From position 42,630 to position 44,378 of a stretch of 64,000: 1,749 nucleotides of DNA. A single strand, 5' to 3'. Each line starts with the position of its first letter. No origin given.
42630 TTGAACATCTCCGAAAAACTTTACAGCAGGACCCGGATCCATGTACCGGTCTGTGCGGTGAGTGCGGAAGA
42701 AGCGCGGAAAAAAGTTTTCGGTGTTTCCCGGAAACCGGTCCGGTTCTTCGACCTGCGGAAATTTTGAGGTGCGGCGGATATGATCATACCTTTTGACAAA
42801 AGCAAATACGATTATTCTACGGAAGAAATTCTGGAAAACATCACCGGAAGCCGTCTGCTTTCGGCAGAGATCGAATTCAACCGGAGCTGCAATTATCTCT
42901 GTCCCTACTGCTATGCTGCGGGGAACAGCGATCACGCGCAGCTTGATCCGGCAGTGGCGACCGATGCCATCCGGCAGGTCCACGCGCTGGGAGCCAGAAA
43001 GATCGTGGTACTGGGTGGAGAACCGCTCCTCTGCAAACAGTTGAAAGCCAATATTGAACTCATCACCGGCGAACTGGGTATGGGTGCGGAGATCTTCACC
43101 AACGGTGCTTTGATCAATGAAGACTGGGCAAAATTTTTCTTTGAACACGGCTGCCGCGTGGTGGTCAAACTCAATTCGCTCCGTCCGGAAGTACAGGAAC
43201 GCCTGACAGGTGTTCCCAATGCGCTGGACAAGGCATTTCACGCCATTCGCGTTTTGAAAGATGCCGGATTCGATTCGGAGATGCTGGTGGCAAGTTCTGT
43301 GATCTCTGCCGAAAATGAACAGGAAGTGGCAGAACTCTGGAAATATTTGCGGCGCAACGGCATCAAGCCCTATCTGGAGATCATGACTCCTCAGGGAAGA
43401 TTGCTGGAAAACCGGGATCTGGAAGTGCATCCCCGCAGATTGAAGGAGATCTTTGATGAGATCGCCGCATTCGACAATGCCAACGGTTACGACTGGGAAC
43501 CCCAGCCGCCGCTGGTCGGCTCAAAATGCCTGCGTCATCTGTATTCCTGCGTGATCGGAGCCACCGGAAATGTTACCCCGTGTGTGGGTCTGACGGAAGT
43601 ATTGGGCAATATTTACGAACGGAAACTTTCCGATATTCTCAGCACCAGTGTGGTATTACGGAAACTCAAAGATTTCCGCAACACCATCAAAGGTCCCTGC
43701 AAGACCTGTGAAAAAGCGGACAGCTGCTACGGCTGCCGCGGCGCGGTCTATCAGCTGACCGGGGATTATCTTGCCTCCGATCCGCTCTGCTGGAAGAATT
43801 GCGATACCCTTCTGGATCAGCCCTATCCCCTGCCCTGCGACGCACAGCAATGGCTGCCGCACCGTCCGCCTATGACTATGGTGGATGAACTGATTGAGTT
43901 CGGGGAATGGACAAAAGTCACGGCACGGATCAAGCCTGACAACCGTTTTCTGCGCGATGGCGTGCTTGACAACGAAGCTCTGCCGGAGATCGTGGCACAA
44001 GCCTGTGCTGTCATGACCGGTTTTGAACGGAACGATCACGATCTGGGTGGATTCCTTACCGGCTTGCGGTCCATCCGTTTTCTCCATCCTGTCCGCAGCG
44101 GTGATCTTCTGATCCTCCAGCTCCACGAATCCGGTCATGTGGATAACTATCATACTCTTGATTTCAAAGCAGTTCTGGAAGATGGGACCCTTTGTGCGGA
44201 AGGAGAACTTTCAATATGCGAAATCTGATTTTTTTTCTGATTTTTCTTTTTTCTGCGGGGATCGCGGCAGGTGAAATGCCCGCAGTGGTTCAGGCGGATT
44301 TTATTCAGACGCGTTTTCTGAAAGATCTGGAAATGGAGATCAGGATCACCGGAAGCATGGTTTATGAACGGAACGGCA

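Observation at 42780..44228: Radical SAM/SPASM-like enzyme fused to the ApeI-type hotdog subunit: radical chemistry wired into a type II PKS dehydratase module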

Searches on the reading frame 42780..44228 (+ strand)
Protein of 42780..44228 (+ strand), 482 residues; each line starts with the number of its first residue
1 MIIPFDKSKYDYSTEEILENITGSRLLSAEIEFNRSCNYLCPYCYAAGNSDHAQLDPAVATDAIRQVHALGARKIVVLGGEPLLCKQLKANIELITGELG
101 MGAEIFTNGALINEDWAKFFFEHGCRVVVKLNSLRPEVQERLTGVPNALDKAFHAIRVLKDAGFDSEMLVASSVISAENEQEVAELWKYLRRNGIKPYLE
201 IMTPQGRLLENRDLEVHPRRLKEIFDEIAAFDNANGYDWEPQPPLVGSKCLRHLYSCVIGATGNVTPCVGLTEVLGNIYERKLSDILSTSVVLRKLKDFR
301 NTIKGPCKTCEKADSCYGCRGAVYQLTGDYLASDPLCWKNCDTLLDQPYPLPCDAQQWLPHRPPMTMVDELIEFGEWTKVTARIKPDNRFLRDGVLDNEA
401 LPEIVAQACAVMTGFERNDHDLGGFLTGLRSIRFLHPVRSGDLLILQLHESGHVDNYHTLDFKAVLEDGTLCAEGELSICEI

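Call 3: search_protein_families(library=pfam, proteins=[window:42780-44228:+], max_evalue=0.01)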
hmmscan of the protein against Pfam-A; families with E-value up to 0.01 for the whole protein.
window:42780-44228:+ (482 aa): 3 families
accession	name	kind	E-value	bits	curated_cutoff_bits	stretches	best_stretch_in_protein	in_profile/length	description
PF04055.27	Radical_SAM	-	8.5e-20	72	29.5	1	31-186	1-162/166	Radical SAM superfamily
PF13186.11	SPASM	-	2.9e-08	34.3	21.5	1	250-311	1-67/67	Iron-sulfur cluster-binding domain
PF13353.11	Fer4_12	-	0.0027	18.4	22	1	33-95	11-74/137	4Fe-4S single cluster domain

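Call 4: search_protein_families(library=ncbifam, proteins=[window:42780-44228:+], max_evalue=0.01)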
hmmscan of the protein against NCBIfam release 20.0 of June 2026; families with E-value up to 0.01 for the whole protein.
window:42780-44228:+ (482 aa): 67 families (the best 25 are shown)
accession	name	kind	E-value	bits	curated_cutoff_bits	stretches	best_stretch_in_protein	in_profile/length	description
TIGR04545.1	rSAM_ahbD_hemeb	equivalog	9.8e-33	114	500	2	249-338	248-336/339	heme b synthase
TIGR04303.1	GeoRSP_rSAM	equivalog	2.6e-31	109.4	400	1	32-338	10-325/325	GeoRSP system radical SAM/SPASM protein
TIGR04055.1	rSAM_NirJ2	equivalog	3.1e-30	105.8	500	2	249-338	235-323/326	putative heme d1 biosynthesis radical SAM protein NirJ2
TIGR04053.2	TIGR04053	equivalog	1e-22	80.9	395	2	259-338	285-363/366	TIGR04053 family radical SAM/SPASM domain-containing protein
TIGR04546.1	rSAM_ahbC_deAc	equivalog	8.6e-21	74.2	650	2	34-195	46-205/390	12,18-didecarboxysiroheme deacetylase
TIGR04051.1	rSAM_NirJ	equivalog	1.6e-20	73.4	515.45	2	34-227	9-201/354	heme d1 biosynthesis radical SAM protein NirJ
NF045574.1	sacti_mat_StsB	exception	4.2e-20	72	625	1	33-190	102-256/466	StsB family radical SAM/SPASM domain sactipeptide maturase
TIGR02109.1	PQQ_syn_pqqE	equivalog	6.5e-20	71.4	381.35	2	31-187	11-166/358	pyrroloquinoline quinone biosynthesis protein PqqE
TIGR04347.1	pseudo_SAM_Halo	equivalog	1e-19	71.1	525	2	33-197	44-206/390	TIGR04347 family pseudo-SAM/SPASM protein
TIGR04054.1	rSAM_NirJ1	equivalog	2.7e-18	65.8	650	2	32-195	41-202/387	putative heme d1 biosynthesis radical SAM protein NirJ1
NF050035.1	rSAM_WgK_link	exception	4.4e-18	65.4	650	2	250-338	269-362/367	radical SAM/SPASM peptide maturase WgkB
TIGR02668.1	moaA_archaeal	equivalog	2.4e-17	62.9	325.25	1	26-205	9-190/303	GTP 3',8-cyclase MoaA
NF001199.0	PRK00164.2-1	equivalog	2.4e-16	59.7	231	1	23-202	8-188/308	GTP 3',8-cyclase MoaA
TIGR03962.1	mycofact_rSAM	equivalog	3.3e-15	56.1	265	1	32-339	17-333/339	mycofactocin radical SAM maturase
NF041298.1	rSAM_mat_DynA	equivalog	4.5e-15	55.5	450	2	36-196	10-180/356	dynobactin maturation radical SAM/SPASM protein DynA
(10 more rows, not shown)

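Call 7: find_homologous_proteins(query=window:42780-44225:+, max_evalue=0.00001)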
Query window:42780-44225:+ (482 aa): 1672 proteins with E <= 0.00001 among 8000 candidates; the best 120 are listed.
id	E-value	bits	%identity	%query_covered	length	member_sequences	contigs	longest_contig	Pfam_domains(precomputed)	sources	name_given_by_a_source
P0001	0.0e+0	1125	100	100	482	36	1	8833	PF13186.12,PF04055.28,PF22817.3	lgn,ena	-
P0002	4.9e-253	858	98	77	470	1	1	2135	PF13186.12,PF04055.28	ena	-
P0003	3.5e-236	803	70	100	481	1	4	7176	PF13186.12,PF04055.28,PF13353.12,PF22817.3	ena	-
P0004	6.3e-233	792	69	100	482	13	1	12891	PF13186.12,PF04055.28,PF22817.3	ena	-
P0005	1.5e-231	787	70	100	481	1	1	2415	PF13186.12,PF04055.28,PF22817.3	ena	-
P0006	1.0e-230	785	70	100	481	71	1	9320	PF13186.12,PF04055.28,PF22817.3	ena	-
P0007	4.5e-230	782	70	100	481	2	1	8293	PF13186.12,PF04055.28,PF22817.3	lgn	-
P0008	6.5e-230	782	69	100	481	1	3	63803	PF13186.12,PF04055.28,PF13353.12,PF22817.3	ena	-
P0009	3.0e-229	780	68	100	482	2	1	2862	PF13186.12,PF04055.28,PF22817.3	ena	-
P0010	7.7e-228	775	68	100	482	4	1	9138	PF13186.12,PF04055.28,PF22817.3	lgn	-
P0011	8.1e-226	768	70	100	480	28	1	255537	PF13186.12,PF04055.28,PF22817.3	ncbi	-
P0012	1.2e-225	768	68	99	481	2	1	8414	PF13186.12,PF04055.28,PF13353.12,PF22817.3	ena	-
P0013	5.8e-225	766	68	100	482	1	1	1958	PF13186.12,PF04055.28,PF22817.3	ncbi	-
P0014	3.6e-224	763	68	100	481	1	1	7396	PF13186.12,PF04055.28,PF22817.3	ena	-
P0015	1.2e-223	761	70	100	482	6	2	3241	PF13186.12,PF04055.28,PF22817.3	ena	-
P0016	4.9e-223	759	68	100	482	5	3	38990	PF13186.12,PF04055.28,PF22817.3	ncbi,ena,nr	ncbi:MAG: radical SAM protein [Lentisphaeria bacterium]|nr:radical SAM protein [Lentisphaeria bacter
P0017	3.4e-222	756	67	100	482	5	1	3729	PF13186.12,PF04055.28,PF22817.3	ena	-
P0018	9.4e-222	755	68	100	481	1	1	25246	PF13186.12,PF04055.28,PF22817.3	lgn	-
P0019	5.3e-221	753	67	99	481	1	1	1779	PF13186.12,PF04055.28,PF22817.3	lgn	-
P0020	4.8e-220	749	67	100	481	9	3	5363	PF13186.12,PF04055.28,PF22817.3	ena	-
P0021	5.5e-219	746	66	100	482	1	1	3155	PF13186.12,PF04055.28,PF22817.3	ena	-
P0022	7.8e-219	745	69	95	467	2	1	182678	PF13186.12,PF04055.28,PF22817.3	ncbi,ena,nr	ncbi:MAG: radical SAM protein [Lentisphaeria bacterium]|nr:radical SAM protein [Lentisphaeria bacter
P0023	8.2e-219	745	67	99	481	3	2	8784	PF13186.12,PF04055.28,PF22817.3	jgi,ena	-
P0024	1.2e-218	745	67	99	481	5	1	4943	PF13186.12,PF04055.28,PF22817.3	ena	-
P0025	6.2e-218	742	67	100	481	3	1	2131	PF13186.12,PF04055.28,PF22817.3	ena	-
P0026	7.9e-218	742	67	100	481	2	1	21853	PF13186.12,PF04055.28,PF13353.12,PF22817.3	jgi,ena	-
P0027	1.5e-217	741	67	99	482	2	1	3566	PF13186.12,PF04055.28,PF22817.3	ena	-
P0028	3.3e-217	740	67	99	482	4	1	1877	PF13186.12,PF04055.28,PF22817.3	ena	-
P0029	2.0e-216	737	67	97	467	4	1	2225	PF13186.12,PF04055.28,PF22817.3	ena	-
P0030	3.4e-216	737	67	100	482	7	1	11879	PF13186.12,PF04055.28,PF13353.12,PF22817.3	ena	-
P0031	1.3e-215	735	67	100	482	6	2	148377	PF13186.12,PF04055.28,PF22817.3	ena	-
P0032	1.6e-215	734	65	100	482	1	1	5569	PF13186.12,PF04055.28,PF22817.3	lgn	-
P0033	9.4e-215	732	66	99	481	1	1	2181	PF13186.12,PF04055.28,PF13353.12,PF22817.3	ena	-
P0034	4.0e-214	730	66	99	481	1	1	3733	PF13186.12,PF04055.28,PF13353.12,PF22817.3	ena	-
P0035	6.2e-214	729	67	99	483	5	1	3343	PF13186.12,PF04055.28,PF13353.12,PF22817.3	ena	-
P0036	8.5e-214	729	65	100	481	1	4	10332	PF13186.12,PF04055.28,PF22817.3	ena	-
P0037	1.6e-213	728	67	100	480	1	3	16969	PF13186.12,PF04055.28,PF22817.3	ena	-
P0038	2.2e-213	727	66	99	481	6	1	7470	PF13186.12,PF04055.28,PF22817.3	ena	-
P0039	3.2e-213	727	64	100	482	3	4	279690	PF13186.12,PF04055.28,PF22817.3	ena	-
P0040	1.7e-212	724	64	100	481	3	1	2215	PF13186.12,PF04055.28,PF22817.3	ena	-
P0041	1.8e-212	724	65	100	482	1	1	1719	PF13186.12,PF04055.28,PF22817.3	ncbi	-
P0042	2.3e-212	724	64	100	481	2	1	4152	PF13186.12,PF04055.28,PF22817.3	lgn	-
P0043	4.8e-212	723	66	99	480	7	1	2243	PF13186.12,PF04055.28,PF22817.3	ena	-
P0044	2.1e-211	721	66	99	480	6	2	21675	PF13186.12,PF04055.28,PF22817.3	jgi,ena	-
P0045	3.3e-211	720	64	99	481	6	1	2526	PF13186.12,PF04055.28,PF22817.3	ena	-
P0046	8.3e-211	719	65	99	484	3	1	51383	PF13186.12,PF04055.28,PF13353.12,PF22817.3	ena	-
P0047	1.3e-209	715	66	99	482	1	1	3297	PF13186.12,PF04055.28,PF22817.3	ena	-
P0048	4.1e-209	713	64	100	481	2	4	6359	PF13186.12,PF04055.28,PF22817.3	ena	-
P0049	5.9e-209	713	66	100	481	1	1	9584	PF13186.12,PF04055.28,PF22817.3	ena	-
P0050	6.5e-208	709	64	100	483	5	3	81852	PF13186.12,PF04055.28,PF22817.3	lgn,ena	-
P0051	8.2e-208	709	65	99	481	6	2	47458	PF13186.12,PF04055.28,PF22817.3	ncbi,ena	-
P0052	3.6e-207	707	65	99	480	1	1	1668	PF13186.12,PF04055.28,PF22817.3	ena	-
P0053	6.0e-206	703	64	100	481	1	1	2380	PF13186.12,PF04055.28,PF22817.3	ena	-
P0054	2.7e-205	701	65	99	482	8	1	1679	PF13186.12,PF04055.28,PF22817.3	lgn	-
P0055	1.2e-204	699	63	99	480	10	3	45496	PF13186.12,PF04055.28,PF22817.3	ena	-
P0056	1.9e-202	691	63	100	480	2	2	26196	PF13186.12,PF04055.28,PF22817.3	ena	-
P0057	5.7e-202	690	63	99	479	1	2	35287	PF13186.12,PF04055.28,PF22817.3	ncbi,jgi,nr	ncbi:MAG: radical SAM protein [Lentisphaerae bacterium]|nr:radical SAM protein [Lentisphaerota bacte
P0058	1.3e-201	689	63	100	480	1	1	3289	PF13186.12,PF04055.28,PF22817.3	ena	-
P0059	1.4e-201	689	63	100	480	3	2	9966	PF13186.12,PF04055.28,PF22817.3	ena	-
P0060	4.7e-201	687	64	99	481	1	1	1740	PF13186.12,PF04055.28,PF22817.3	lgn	-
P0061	1.9e-200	685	63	99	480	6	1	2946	PF13186.12,PF04055.28,PF22817.3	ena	-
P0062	4.1e-200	684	62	100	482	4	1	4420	PF13186.12,PF04055.28,PF22817.3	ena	-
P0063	1.5e-199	682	63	99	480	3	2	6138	PF13186.12,PF04055.28,PF22817.3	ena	-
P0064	1.8e-199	682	62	99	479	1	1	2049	PF13186.12,PF04055.28,PF22817.3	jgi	-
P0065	8.5e-199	679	63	99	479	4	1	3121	PF13186.12,PF04055.28,PF22817.3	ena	-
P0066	1.3e-198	679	62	99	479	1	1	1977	PF13186.12,PF04055.28,PF22817.3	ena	-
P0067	1.3e-198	679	63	100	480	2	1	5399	PF13186.12,PF04055.28,PF22817.3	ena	-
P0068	6.8e-198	676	64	100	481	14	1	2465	PF13186.12,PF04055.28,PF22817.3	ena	-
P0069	1.7e-197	675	64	100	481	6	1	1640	PF13186.12,PF04055.28,PF22817.3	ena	-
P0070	2.0e-197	675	62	99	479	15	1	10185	PF13186.12,PF04055.28,PF22817.3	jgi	jgi:radical SAM protein with 4Fe4S-binding SPASM domain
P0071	1.6e-194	665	62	100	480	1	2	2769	PF13186.12,PF04055.28,PF22817.3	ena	-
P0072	6.2e-193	660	67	88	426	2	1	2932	PF13186.12,PF04055.28,PF22817.3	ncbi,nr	ncbi:MAG: radical SAM protein, partial [Lentisphaeria bacterium]|nr:radical SAM protein [Lentisphaer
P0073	4.8e-191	654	59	100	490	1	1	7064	PF13186.12,PF04055.28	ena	-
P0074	7.7e-164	564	72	72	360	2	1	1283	PF13186.12,PF04055.28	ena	-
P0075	1.9e-162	559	53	99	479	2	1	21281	PF13186.12,PF04055.28,PF13353.12,PF22817.3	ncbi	-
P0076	1.7e-161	556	54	99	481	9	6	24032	PF13186.12,PF04055.28,PF13353.12,PF22817.3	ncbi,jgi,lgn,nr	ncbi:MAG: radical SAM protein [Victivallaceae bacterium]|jgi:radical SAM protein with 4Fe4S-binding 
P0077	1.7e-160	553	53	99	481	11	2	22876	PF13186.12,PF04055.28,PF13353.12,PF22817.3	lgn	-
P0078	1.7e-159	550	53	99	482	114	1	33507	PF13186.12,PF04055.28,PF22817.3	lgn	-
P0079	1.9e-159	550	52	99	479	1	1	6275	PF13186.12,PF04055.28,PF13353.12,PF22817.3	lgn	-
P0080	6.6e-159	548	99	51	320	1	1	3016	PF04055.28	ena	-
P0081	1.8e-158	546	53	99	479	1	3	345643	PF13186.12,PF04055.28,PF22817.3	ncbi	-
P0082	2.5e-158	546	51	99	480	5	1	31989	PF13186.12,PF04055.28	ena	-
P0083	3.4e-158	545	53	99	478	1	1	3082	PF04055.28,PF22817.3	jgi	-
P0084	3.6e-158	545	52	99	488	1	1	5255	PF13186.12,PF04055.28,PF22817.3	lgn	-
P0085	3.8e-157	542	52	99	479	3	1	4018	PF13186.12,PF04055.28,PF22817.3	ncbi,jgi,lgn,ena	-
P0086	1.6e-155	537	52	99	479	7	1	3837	PF13186.12,PF04055.28,PF13353.12,PF22817.3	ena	-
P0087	9.5e-155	534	51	99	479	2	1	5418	PF13186.12,PF04055.28,PF22817.3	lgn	-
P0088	2.4e-153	529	50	99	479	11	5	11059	PF13186.12,PF04055.28,PF13353.12,PF22817.3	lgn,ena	-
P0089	1.1e-152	527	50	100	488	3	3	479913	PF13186.12,PF04055.28,PF22817.3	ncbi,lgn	-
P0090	1.4e-152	527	51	99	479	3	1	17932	PF13186.12,PF04055.28,PF22817.3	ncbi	-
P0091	6.0e-151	521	51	99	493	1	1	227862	PF13186.12,PF04055.28,PF22817.3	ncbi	-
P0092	4.6e-150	519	50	100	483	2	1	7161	PF13186.12,PF04055.28,PF22817.3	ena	-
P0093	4.6e-149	515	49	99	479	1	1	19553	PF13186.12,PF04055.28,PF22817.3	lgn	-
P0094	7.1e-149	515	50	99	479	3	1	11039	PF13186.12,PF04055.28,PF22817.3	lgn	-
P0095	3.8e-148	512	50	99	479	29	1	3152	PF13186.12,PF04055.28,PF22817.3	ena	-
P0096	3.9e-148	512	49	100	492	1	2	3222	PF13186.12,PF04055.28,PF22817.3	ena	-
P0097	4.4e-147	509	50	98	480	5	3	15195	PF13186.12,PF04055.28,PF13353.12,PF22817.3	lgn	-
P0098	1.8e-142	494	49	99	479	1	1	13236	PF13186.12,PF04055.28,PF22817.3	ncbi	-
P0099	1.4e-141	491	50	99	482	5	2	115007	PF13186.12,PF04055.28,PF22817.3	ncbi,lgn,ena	-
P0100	2.3e-141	490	48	100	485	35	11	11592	PF13186.12,PF04055.28,PF22817.3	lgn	-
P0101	2.9e-140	486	49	100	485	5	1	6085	PF13186.12,PF04055.28,PF22817.3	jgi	jgi:radical SAM protein with 4Fe4S-binding SPASM domain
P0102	1.9e-139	484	48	98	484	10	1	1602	PF13186.12,PF04055.28,PF22817.3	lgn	-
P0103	3.5e-138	479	48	98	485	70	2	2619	PF13186.12,PF04055.28,PF13353.12,PF22817.3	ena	-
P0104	1.3e-136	474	47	98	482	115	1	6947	PF13186.12,PF04055.28,PF13353.12,PF22817.3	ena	-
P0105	1.9e-136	474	48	98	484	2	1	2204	PF13186.12,PF04055.28,PF22817.3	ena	-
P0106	6.2e-136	472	47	98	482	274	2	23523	PF13186.12,PF04055.28,PF22817.3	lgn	-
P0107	8.7e-136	471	47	98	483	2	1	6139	PF13186.12,PF04055.28,PF22817.3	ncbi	-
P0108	1.4e-134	468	47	98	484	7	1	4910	PF13186.12,PF04055.28,PF22817.3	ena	-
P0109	1.6e-134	467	47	98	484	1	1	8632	PF13186.12,PF04055.28,PF22817.3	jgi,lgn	jgi:radical SAM protein with 4Fe4S-binding SPASM domain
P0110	5.6e-134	466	46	98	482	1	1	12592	PF13186.12,PF04055.28,PF13353.12,PF22817.3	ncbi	-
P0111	6.6e-134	465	48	98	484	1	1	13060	PF13186.12,PF04055.28,PF22817.3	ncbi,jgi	jgi:radical SAM protein with 4Fe4S-binding SPASM domain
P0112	1.0e-133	465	46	99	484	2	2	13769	PF13186.12,PF04055.28,PF22817.3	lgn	-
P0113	3.0e-132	460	47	97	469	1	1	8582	PF13186.12,PF04055.28,PF22817.3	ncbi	-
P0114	1.0e-131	458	45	98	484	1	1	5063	PF13186.12,PF04055.28,PF22817.3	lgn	-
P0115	1.1e-131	458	47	98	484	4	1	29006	PF13186.12,PF04055.28,PF22817.3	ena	-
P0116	2.9e-130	453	48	99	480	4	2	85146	PF13186.12,PF04055.28,PF22817.3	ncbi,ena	-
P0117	8.9e-129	448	46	98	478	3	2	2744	PF13186.12,PF04055.28,PF22817.3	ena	-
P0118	2.1e-128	447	46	99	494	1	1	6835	PF13186.12,PF04055.28,PF22817.3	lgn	-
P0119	8.7e-128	445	47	98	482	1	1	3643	PF13186.12,PF04055.28,PF22817.3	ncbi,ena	-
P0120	2.4e-127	444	44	98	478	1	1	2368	PF13186.12,PF04055.28,PF22817.3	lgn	-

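Call 25: search_protein_representatives(protein=window:42780-44225:+)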
Query: 482 residues. Proteins with E-value up to 0.001 (for the whole library): 14544; up to 1e-10: 2698; up to 1e-30: 188. The best 150 are listed.
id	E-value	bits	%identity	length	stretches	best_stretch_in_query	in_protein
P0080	2.1e-159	547.7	99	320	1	1-245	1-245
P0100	7.2e-142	489.9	50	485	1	5-480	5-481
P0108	4.4e-135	467.5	48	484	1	8-480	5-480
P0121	1.5e-122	426.1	45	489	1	9-480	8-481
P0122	3.2e-118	411.9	46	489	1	10-479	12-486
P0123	1.6e-116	406.3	45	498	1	10-479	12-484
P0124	2.0e-110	386.1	41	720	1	9-481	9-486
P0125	2.9e-103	362.5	40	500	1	7-479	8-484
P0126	3.4e-99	349.1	46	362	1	8-344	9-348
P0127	2.4e-87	310.0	39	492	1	12-481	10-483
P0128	4.8e-87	309.0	39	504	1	21-451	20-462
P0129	5.1e-87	309.0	37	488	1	11-475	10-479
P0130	1.3e-84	301.0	42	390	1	105-479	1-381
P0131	3.9e-78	279.6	41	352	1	10-339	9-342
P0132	1.8e-77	277.5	37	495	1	21-481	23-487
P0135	3.0e-75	270.1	42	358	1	13-340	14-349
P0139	2.0e-69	250.9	41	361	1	12-338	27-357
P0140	2.5e-67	244.0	41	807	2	11-313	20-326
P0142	6.7e-67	242.6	34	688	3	11-338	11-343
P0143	2.5e-66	240.7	40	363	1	13-339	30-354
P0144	4.1e-66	240.0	39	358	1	11-340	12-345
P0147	8.0e-61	222.5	38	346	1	11-339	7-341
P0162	2.3e-54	201.2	38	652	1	13-339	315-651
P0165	4.8e-53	196.9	37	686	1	10-342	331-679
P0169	4.7e-52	193.6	30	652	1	21-461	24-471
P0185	4.0e-49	184.0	34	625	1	22-458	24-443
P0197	2.5e-46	174.7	58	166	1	339-481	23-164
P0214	2.9e-43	164.6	32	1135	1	9-326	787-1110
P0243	6.7e-39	150.2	35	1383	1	9-324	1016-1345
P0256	1.2e-37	146.1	38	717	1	242-479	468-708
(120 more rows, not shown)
